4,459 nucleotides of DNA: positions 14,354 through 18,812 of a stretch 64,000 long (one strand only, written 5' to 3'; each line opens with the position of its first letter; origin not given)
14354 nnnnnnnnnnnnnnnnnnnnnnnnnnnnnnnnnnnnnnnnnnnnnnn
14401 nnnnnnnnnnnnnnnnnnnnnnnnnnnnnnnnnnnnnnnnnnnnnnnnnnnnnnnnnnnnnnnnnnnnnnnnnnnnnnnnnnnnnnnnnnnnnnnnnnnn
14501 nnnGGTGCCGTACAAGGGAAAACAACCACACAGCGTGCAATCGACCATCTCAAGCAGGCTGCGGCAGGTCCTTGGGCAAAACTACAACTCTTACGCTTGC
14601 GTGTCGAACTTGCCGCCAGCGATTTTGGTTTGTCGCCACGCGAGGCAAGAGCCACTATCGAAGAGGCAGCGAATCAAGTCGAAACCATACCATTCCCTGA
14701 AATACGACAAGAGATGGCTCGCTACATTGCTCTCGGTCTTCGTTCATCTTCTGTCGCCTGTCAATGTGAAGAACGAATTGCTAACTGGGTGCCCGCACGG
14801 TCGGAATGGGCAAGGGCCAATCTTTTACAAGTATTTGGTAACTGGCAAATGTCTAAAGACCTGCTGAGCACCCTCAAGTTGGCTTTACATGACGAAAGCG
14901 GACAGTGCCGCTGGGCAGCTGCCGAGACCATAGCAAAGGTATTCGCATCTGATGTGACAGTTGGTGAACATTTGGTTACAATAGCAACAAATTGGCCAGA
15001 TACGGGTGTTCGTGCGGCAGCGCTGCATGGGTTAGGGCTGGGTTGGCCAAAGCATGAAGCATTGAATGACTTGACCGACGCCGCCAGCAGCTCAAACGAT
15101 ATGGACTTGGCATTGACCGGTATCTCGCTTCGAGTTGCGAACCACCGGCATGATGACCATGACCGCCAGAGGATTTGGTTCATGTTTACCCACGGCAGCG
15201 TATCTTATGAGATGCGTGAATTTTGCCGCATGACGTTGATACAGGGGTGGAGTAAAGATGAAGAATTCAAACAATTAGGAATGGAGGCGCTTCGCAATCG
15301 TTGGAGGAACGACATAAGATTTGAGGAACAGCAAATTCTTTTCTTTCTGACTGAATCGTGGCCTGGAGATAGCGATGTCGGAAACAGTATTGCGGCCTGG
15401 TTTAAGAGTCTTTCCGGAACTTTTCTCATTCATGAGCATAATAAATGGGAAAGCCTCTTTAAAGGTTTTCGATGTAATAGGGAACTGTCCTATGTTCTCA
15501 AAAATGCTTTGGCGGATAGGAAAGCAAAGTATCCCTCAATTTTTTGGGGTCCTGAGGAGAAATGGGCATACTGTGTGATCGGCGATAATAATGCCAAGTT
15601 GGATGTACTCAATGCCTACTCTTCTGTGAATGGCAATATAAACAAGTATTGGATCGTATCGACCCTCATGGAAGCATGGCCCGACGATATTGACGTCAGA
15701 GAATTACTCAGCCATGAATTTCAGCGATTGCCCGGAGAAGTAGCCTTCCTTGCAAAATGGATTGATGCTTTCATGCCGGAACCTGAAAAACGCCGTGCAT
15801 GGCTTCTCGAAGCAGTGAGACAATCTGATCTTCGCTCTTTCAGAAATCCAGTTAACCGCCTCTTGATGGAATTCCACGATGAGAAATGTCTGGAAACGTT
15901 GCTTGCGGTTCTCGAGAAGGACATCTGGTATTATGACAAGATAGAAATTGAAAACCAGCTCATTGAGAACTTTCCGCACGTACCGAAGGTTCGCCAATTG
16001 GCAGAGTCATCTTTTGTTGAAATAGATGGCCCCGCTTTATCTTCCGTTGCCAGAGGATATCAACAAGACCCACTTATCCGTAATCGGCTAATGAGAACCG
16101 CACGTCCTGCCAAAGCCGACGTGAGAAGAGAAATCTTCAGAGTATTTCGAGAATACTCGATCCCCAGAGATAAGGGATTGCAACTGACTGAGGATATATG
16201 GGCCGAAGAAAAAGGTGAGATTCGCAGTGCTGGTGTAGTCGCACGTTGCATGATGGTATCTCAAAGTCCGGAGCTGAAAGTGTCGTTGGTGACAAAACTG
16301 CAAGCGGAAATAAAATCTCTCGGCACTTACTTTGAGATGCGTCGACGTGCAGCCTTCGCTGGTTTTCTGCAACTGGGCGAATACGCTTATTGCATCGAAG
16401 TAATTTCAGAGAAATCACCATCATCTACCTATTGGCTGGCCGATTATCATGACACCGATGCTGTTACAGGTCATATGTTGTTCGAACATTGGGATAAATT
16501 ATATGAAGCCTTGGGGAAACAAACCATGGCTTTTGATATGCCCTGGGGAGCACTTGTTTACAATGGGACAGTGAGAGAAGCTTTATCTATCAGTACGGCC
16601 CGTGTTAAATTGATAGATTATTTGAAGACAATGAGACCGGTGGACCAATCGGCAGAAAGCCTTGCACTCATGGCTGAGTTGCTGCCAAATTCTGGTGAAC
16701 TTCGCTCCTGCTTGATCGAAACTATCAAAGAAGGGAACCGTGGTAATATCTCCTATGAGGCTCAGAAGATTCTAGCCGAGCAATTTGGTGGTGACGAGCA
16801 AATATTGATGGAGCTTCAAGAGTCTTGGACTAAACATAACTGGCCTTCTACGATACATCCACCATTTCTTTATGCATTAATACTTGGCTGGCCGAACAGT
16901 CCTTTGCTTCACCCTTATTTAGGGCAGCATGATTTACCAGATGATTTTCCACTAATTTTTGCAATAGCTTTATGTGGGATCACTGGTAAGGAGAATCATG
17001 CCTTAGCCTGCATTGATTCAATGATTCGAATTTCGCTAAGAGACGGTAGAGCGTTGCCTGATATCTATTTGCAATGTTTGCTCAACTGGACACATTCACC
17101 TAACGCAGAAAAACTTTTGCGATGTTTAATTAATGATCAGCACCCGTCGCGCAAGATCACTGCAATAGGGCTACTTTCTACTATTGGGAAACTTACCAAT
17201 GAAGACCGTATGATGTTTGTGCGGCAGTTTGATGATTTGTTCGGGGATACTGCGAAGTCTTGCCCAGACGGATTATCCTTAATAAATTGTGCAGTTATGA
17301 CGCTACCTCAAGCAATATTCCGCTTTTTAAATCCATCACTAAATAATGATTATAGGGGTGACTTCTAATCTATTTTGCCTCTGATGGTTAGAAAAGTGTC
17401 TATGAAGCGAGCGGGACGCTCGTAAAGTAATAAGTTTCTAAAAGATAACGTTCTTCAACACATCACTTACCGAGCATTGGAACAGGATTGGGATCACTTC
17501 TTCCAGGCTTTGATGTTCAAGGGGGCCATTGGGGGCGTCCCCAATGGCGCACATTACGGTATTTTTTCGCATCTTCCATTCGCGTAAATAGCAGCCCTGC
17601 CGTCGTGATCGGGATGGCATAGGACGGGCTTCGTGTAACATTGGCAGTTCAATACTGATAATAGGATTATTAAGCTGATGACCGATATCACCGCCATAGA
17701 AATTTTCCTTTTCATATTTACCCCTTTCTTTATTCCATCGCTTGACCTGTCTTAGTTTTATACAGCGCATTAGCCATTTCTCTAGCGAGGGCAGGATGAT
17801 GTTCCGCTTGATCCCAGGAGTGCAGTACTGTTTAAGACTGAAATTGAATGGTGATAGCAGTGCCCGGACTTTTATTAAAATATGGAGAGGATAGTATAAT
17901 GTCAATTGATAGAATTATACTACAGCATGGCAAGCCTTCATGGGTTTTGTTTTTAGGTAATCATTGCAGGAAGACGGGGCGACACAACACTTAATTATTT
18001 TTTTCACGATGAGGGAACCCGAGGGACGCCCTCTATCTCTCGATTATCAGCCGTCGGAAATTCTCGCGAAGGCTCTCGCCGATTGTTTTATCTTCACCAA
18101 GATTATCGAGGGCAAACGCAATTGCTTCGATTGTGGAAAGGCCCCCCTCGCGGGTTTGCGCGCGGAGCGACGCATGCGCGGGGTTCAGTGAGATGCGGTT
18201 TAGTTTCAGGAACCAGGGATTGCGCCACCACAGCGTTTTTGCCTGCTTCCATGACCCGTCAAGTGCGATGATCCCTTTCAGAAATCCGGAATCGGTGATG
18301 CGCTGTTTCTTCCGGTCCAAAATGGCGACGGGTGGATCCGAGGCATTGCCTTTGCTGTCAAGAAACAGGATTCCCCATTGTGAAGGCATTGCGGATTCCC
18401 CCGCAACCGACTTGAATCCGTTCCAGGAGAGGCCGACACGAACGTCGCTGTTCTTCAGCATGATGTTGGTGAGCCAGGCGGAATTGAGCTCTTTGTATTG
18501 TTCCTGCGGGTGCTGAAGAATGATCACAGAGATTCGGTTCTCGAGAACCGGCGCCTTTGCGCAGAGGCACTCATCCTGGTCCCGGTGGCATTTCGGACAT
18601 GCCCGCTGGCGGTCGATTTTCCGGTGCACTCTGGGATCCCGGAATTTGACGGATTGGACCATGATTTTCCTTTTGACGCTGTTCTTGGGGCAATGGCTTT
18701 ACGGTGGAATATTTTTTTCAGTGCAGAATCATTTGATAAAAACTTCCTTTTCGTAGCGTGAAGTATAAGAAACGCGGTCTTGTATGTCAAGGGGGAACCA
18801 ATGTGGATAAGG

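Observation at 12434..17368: Single-gene NLR/STAND candidate defence protein: Mrr-like nuclease + NACHT NTPase + ~950-aa HEAT/ARM-like sensor arm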

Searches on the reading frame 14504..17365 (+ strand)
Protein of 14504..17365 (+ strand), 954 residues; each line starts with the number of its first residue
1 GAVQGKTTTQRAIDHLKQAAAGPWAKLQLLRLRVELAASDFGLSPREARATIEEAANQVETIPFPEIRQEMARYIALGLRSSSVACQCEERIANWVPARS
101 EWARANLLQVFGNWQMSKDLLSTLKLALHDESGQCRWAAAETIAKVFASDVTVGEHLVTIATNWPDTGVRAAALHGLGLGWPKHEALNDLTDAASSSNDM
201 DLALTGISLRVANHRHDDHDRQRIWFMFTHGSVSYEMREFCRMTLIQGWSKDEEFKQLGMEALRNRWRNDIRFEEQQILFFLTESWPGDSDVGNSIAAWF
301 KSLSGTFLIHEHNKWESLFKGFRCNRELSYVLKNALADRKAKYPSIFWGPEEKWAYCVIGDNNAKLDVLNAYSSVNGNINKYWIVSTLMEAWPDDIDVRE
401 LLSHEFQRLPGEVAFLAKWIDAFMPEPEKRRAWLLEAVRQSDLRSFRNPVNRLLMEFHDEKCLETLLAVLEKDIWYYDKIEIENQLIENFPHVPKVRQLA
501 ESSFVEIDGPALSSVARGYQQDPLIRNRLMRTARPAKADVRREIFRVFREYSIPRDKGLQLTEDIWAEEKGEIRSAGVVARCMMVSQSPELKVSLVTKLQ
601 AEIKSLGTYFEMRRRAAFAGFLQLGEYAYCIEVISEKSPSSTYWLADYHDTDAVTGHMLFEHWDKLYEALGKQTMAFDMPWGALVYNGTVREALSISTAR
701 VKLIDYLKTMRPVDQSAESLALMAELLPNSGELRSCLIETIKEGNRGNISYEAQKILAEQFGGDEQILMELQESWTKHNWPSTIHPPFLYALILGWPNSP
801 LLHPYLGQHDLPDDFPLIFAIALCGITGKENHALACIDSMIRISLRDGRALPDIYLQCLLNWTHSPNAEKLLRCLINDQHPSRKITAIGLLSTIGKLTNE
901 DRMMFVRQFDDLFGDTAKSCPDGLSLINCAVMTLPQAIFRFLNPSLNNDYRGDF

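Call 53: predict_structure(alignment_id=A3)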
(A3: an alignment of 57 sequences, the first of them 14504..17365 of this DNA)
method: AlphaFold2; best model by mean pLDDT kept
length: 954 residues; sequences in the alignment: 57
mean_pLDDT: 91.4   pTM: 0.91
mean pLDDT of the five models: 91.4, 90.8, 90.3, 89.4, 89.1
residues with pLDDT >= 90: 758; 70-90: 152; 50-70: 36; < 50: 8
segments of 3 or more residues with pLDDT < 50: 948-954
pLDDT, mean of each block of 10 residues (from residue 1): 69 92 93 93 91 97 94 97 96 94 97 97 98 96 98 97 95 98 97 96 98 96 93 91 95 94 72 78 95 94 77 90 95 93 91 95 96 92 96 97 95 95 95 96 89 94 94 90 95 95 93 97 96 96 97 95 95 97 92 95 91 95 94 71 83 93 91 77 91 92 94 89 95 94 79 95 94 72 75 93 86 86 92 94 89 91 92 95 96 92 95 87 93 95 64 31
secondary structure, 60 per line:
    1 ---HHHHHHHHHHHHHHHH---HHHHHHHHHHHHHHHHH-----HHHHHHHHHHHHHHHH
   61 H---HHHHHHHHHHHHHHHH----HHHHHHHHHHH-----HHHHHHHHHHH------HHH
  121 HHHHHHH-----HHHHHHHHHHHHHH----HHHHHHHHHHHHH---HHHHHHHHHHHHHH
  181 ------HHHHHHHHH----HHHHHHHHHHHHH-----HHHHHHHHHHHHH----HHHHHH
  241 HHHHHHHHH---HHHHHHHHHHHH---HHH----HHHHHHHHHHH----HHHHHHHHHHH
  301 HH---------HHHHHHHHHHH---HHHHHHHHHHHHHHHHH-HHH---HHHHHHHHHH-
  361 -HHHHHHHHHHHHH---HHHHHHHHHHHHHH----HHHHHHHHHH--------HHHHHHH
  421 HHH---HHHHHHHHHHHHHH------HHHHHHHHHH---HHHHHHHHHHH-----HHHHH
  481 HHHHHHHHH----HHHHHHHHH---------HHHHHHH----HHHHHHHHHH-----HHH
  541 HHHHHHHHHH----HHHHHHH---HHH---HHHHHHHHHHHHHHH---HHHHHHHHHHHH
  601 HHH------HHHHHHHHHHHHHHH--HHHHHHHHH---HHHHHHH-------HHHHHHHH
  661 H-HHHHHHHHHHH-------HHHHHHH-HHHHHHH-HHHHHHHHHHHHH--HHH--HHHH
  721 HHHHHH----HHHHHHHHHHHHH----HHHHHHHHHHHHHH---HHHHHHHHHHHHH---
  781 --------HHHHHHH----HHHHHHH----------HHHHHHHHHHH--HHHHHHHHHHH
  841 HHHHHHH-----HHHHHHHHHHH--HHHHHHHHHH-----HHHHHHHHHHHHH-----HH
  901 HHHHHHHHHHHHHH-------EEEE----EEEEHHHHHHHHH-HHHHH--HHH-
elements in order (helices of 4 or more, strands of 3 or more residues): H4-19 H23-39 H45-61 H65-80 H85-95 H101-111 H118-127 H133-146 H151-163 H167-180 H187-195 H200-212 H218-230 H235-249 H253-264 H275-285 H290-302 H312-322 H326-342 H350-359 H362-374 H378-391 H396-405 H414-423 H427-440 H447-456 H460-470 H476-489 H494-502 H512-518 H523-532 H538-550 H555-561 H571-585 H589-603 H610-624 H627-635 H639-645 H653-661 H663-673 H681-687 H689-695 H697-709 H717-726 H731-743 H748-761 H765-777 H789-795 H800-806 H817-827 H830-847 H853-863 H866-875 H881-893 H899-914 E922-925 E930-933 H934-942 H944-948

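Call 55: fold_search(model_id=the predicted structure, library=pdb)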
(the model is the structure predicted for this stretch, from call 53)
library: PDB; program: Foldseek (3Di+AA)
matches with E <= 10: 1000; with E <= 0.001: 39
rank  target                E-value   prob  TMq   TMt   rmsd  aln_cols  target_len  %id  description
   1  3w3v                  4.8e-06  1.00  0.21  0.20  39.4      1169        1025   11  Crystal structure of Kap121p mutant D353K/E396K/D438K (released 2013-04-10)
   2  3w3u                  1.6e-05  1.00  0.19  0.19  38.9      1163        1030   11  Crystal structure of Kap121p mutant R349A/Q350A/D353A/E396A/N430K/D438A/N477A (released 2013-04-10)
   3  4zj7_A                1.8e-05  1.00  0.22  0.21  38.4      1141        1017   11  Crystal structure of the karyopherin Kap121p bound to the extreme C-terminus of the protein phosphatase Cdc14p (released 2015-06-03)
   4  9ed8_A                2.4e-05  1.00  0.15  0.07  38.3      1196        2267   12  Intermediate state of mTOR on membrane (released 2025-09-10)
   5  3w3x_A                2.7e-05  1.00  0.21  0.20  36.5      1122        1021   11  Crystal structure of Kap121p bound to Pho4p (released 2013-04-10)
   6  3w3y_A                2.8e-05  1.00  0.21  0.20  36.5      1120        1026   10  Crystal structure of Kap121p bound to Nup53p (released 2013-04-10)
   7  7mq8_LM               3.3e-05  1.00  0.13  0.07  62.6      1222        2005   10  Cryo-EM structure of the human SSU processome, state pre-A1 (released 2021-09-22)
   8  5w0v_A                3.7e-05  1.00  0.23  0.22  38.4      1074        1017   11  Crystal structure of full-length Kluyveromyces lactis Kap123 with histone H4 1-34 (released 2017-11-01)
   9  9m1j_D                3.7e-05  1.00  0.16  0.15  35.0      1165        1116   13  Cryo-EM structure of the TBC-DE-Arl2-beta-tubulin complex (released 2025-10-22)
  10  7z8r_D                4.2e-05  1.00  0.16  0.15  38.3      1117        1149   10  CAND1-CUL1-RBX1 (released 2023-04-19)
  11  7mqa_LM               6.2e-05  1.00  0.13  0.07  63.8      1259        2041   10  Cryo-EM structure of the human SSU processome, state post-A1 (released 2021-09-22)
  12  7z8v_D                7.4e-05  1.00  0.17  0.14  40.9      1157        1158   10  CAND1-SCF-SKP2 (SKP1deldel) CAND1 engaged SCF rocked (released 2023-04-19)
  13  5vch_A                7.6e-05  1.00  0.21  0.20  38.6      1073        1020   10  Crystal structure of full-length Kluyveromyces lactis Kap123 (released 2017-11-01)
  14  3w3z_A                1.2e-04  1.00  0.16  0.15  41.4      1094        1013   11  Crystal structure of Kap121p bound to RanGTP (released 2013-04-10)
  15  8vvy_C                1.4e-04  1.00  0.17  0.15  37.8      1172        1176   10  Human Cullin-1 in complex with CAND2 (released 2025-01-29)
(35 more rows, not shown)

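Call 78: search_protein_representatives(protein=window:14504-17365:+)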
Query: 954 residues. Proteins with E-value up to 0.001 (for the whole library): 467; up to 1e-10: 343; up to 1e-30: 79. The best 150 are listed.
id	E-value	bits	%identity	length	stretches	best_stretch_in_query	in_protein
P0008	0.0e+00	1473.4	67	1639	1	1-950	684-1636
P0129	0.0e+00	1086.1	52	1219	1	1-942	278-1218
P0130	0.0e+00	1019.4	54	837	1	116-947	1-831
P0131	2.1e-195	667.9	50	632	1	327-949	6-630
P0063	1.3e-152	526.3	34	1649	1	1-945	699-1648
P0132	3.0e-107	376.2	28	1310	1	6-942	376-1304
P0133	1.6e-105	370.5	30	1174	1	5-800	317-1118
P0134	5.1e-105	368.8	30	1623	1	12-899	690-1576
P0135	3.4e-104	366.0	32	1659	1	9-799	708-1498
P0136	1.4e-103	364.1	32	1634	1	11-802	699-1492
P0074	1.6e-98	347.3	28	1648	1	6-931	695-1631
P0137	1.1e-96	341.2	29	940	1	20-893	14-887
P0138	2.8e-95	336.6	29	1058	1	11-911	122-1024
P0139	2.6e-91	323.4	37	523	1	437-938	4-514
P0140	2.8e-89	316.7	54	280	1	402-669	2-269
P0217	4.1e-28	114.2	26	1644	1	29-805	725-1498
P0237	6.5e-26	107.0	24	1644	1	87-826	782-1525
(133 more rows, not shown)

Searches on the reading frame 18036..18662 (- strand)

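Call 11: search_protein_families(library=pfam, proteins=[window:18036-18662:-], max_evalue=0.001)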
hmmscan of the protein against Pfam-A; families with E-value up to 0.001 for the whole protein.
window:18036-18662:- (209 aa): 1 family
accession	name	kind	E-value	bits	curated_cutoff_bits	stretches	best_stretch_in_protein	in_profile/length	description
PF03942.20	DTW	-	2.5e-34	119.2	33.7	1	20-205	2-190/195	DTW domain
